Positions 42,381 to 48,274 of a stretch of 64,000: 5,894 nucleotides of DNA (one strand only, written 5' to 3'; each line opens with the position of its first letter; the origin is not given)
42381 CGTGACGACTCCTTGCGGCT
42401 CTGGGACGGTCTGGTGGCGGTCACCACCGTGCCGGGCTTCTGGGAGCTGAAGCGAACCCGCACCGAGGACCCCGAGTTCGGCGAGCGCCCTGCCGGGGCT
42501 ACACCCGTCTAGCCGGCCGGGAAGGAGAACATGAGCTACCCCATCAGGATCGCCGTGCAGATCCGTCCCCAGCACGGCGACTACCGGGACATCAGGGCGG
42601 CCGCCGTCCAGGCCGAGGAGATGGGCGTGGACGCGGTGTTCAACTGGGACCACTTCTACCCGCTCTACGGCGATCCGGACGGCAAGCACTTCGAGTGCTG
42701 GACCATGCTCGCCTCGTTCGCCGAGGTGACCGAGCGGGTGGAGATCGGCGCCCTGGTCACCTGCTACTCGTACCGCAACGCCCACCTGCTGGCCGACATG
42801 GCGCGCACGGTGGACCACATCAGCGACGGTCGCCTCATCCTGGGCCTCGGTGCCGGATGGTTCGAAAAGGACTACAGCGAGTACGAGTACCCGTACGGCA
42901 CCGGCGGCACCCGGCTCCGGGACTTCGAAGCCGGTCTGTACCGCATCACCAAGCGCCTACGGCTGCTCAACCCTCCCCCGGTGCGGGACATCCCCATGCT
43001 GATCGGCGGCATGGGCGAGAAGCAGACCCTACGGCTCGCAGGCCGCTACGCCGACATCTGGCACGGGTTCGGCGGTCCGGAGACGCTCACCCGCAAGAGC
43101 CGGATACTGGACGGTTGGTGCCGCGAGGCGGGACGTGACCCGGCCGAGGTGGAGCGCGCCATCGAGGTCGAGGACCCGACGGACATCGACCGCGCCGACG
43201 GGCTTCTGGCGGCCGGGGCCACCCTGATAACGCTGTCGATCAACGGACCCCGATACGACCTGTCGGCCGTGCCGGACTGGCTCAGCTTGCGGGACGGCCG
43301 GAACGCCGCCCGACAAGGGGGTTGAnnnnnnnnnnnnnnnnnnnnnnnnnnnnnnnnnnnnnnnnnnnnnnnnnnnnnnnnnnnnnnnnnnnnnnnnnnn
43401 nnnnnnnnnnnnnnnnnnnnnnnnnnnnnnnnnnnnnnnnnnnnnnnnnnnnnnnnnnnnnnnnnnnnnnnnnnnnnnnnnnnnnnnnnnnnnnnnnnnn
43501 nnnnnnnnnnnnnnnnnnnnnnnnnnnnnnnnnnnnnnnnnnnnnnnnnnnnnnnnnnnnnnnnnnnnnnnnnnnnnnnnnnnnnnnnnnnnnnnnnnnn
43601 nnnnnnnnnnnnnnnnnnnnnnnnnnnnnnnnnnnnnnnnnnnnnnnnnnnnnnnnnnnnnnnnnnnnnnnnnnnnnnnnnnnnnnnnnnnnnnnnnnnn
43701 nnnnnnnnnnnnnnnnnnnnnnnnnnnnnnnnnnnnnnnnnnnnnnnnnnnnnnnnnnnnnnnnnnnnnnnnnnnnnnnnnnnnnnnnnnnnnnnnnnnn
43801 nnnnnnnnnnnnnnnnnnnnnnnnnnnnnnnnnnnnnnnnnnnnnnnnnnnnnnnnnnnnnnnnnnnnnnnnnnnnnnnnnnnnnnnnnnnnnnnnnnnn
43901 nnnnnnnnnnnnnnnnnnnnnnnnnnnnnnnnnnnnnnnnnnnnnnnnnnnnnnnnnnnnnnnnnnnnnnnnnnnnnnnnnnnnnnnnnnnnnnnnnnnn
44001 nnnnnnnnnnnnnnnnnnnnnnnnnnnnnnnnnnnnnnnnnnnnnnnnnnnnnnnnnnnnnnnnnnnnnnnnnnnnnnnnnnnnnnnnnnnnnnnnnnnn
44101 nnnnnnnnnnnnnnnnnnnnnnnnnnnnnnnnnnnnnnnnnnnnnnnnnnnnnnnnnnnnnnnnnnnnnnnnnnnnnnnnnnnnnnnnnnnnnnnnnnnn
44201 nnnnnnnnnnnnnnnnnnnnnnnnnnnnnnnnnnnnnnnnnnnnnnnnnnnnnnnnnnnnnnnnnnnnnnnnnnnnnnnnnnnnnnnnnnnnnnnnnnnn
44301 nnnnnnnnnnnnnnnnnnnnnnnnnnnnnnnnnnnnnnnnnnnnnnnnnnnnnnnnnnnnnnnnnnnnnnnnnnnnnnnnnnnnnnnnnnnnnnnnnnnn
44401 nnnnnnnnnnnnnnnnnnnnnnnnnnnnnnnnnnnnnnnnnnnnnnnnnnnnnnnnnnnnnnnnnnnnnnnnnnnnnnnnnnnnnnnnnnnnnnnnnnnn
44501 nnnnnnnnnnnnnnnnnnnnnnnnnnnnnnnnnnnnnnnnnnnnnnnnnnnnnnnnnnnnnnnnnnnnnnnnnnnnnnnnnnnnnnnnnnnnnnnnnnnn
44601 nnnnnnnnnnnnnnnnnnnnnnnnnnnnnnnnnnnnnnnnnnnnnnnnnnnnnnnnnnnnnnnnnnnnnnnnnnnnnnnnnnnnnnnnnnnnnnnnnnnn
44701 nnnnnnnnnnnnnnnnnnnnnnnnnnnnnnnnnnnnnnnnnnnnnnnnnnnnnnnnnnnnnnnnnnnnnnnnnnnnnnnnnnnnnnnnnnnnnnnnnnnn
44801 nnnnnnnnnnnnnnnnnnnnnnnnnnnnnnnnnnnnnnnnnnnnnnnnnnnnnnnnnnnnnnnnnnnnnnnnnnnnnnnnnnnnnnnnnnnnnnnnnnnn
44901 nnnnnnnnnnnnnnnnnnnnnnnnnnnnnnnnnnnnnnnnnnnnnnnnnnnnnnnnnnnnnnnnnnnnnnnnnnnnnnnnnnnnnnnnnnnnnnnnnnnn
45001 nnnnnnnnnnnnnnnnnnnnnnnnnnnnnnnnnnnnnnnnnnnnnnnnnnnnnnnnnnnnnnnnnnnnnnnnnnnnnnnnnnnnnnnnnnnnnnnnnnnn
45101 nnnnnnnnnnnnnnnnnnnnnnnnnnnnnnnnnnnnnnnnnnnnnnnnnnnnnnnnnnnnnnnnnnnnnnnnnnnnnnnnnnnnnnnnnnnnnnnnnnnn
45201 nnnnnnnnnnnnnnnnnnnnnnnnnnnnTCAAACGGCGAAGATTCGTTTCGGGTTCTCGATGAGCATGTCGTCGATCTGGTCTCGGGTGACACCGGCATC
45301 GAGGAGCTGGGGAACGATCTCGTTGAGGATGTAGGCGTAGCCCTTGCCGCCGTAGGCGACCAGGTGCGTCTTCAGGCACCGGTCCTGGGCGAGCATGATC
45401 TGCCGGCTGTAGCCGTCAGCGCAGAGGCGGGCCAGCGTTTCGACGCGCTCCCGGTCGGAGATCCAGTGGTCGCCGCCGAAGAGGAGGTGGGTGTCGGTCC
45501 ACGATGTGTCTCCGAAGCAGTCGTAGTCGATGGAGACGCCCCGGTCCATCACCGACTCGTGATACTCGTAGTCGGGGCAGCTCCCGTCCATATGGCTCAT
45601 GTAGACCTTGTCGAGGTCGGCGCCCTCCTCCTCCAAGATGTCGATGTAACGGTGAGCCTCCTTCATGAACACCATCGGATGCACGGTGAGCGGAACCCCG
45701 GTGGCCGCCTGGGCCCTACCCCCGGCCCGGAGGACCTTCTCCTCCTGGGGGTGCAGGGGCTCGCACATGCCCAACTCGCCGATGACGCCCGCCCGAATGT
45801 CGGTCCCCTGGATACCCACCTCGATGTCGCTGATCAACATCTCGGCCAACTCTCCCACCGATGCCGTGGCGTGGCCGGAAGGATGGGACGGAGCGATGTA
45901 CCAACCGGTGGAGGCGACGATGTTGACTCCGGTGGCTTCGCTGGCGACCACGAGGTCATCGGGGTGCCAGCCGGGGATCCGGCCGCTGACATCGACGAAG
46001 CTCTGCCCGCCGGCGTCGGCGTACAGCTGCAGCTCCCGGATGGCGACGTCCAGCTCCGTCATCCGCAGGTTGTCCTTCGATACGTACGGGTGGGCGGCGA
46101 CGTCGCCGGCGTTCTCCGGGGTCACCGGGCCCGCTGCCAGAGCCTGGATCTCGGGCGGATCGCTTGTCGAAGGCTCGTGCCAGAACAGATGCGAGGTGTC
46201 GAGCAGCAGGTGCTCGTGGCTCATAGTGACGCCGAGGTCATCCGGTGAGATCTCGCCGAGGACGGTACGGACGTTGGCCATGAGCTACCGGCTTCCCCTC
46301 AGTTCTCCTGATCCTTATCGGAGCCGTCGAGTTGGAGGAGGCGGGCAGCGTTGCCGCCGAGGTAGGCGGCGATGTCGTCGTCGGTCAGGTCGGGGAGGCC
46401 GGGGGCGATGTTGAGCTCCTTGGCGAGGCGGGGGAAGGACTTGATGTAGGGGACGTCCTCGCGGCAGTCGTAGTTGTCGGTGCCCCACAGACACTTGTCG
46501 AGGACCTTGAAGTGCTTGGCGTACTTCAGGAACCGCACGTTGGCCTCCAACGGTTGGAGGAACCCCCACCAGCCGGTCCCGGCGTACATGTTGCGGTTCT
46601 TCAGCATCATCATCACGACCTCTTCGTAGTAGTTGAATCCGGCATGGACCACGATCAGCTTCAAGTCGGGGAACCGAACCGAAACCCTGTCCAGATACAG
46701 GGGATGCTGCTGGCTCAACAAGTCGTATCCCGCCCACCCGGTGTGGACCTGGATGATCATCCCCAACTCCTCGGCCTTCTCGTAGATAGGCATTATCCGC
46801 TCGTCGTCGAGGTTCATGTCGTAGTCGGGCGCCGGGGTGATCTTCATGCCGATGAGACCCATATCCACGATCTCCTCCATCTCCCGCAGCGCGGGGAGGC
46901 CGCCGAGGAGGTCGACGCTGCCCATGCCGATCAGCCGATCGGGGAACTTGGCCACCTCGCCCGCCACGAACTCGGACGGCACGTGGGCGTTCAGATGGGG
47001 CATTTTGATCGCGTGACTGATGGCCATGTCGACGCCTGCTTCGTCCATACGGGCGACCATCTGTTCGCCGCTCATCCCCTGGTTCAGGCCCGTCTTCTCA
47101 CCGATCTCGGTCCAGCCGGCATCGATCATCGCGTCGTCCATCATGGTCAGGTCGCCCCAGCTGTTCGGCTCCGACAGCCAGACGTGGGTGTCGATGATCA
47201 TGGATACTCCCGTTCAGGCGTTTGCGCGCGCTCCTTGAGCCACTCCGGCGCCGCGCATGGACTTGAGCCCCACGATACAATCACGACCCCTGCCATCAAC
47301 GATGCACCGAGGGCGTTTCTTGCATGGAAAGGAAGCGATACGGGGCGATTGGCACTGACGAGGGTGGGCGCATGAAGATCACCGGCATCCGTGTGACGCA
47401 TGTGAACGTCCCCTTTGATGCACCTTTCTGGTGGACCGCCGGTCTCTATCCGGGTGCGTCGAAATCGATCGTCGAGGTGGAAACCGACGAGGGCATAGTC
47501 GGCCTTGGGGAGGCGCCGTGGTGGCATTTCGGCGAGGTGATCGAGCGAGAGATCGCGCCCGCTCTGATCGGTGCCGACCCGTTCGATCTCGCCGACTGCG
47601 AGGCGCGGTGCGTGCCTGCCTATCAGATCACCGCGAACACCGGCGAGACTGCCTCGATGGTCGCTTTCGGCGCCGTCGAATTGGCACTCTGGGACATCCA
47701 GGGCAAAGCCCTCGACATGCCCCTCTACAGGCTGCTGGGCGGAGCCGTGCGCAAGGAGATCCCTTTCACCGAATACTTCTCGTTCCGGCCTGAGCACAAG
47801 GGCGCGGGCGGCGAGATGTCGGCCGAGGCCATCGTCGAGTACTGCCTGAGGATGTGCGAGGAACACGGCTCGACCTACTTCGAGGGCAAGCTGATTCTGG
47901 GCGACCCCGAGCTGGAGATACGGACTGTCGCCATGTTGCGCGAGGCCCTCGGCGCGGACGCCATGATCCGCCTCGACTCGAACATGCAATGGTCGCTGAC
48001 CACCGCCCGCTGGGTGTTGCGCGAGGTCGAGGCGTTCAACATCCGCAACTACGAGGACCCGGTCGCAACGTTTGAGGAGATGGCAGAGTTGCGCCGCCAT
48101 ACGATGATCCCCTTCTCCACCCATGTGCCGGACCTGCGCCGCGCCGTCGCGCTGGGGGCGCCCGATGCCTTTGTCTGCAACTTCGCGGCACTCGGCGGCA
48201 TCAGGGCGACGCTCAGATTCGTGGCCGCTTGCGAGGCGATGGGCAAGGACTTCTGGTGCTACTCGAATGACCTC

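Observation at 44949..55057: IS5-like MITE (CTAG target duplication, 12-bp TIRs) in two copies, each beside a phosphotriesterase-family gene, one intact and one truncated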

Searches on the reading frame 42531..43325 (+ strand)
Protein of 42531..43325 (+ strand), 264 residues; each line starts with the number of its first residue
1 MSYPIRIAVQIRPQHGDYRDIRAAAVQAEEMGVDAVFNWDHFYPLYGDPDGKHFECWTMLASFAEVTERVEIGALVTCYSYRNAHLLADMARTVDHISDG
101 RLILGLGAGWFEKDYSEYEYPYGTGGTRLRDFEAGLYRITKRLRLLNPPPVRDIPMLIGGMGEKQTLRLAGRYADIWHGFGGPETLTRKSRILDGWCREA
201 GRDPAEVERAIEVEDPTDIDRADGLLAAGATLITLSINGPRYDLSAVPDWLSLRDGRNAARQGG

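Call 64: search_protein_families(library=pfam, proteins=[window:42531-43325:+], max_evalue=0.01)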
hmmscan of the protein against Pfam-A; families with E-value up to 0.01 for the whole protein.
window:42531-43325:+ (264 aa): 1 family
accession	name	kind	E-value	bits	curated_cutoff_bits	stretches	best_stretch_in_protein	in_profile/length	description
PF00296.26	Bac_luciferase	-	2e-30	106.7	27.9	1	5-213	9-226/314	Luciferase-like monooxygenase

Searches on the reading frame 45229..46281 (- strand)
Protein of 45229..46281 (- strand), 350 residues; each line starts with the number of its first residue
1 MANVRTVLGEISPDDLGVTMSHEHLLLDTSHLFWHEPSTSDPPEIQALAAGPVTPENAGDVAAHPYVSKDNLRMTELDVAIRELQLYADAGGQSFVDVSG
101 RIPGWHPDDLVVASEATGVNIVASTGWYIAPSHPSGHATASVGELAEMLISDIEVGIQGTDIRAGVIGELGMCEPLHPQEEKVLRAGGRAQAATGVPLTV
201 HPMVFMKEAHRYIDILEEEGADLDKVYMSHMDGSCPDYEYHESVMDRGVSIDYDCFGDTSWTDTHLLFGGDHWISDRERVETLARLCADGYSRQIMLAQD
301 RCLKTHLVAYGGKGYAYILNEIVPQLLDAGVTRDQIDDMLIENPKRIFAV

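Call 11: search_protein_families(library=pfam, proteins=[window:45229-46281:-], max_evalue=0.001)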
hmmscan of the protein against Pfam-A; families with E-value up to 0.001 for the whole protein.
window:45229-46281:- (350 aa): 1 family
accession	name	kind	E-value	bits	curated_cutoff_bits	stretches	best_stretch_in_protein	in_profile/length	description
PF02126.24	PTE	-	2.7e-68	231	22.4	1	11-348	1-297/298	Phosphotriesterase family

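Call 14: find_encoding_contigs(protein=window:45229-46281:-, flank=10000, max_places=10)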
Protein window:45229-46281:- (350 aa): no gene with exactly this product is on record in the collection.

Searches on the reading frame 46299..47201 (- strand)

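Call 11: search_protein_families(library=pfam, proteins=[window:46299-47201:-], max_evalue=0.001)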
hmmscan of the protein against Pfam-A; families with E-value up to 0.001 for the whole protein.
window:46299-47201:- (300 aa): 1 family
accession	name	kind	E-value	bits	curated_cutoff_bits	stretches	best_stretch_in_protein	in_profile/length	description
PF04909.20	Amidohydro_2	-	4.9e-30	105.7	26.4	1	79-290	69-288/289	Amidohydrolase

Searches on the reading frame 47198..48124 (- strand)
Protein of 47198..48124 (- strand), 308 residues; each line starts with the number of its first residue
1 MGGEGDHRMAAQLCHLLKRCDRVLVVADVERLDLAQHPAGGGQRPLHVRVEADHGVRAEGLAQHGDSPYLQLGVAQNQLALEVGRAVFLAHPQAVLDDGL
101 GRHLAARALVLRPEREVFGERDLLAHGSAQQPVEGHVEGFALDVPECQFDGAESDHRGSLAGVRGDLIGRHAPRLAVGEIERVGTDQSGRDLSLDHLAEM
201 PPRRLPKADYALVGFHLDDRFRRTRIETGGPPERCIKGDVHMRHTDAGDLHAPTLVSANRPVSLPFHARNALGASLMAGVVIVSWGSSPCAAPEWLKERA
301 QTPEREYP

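Call 11: search_protein_families(library=pfam, proteins=[window:47198-48124:-], max_evalue=0.001)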
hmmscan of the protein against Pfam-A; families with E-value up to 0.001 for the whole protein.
window:47198-48124:- (308 aa): 0 families

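Call 64: search_protein_families(library=pfam, proteins=[window:47198-48124:-], max_evalue=0.01)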
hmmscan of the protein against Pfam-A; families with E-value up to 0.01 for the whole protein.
window:47198-48124:- (308 aa): 0 families
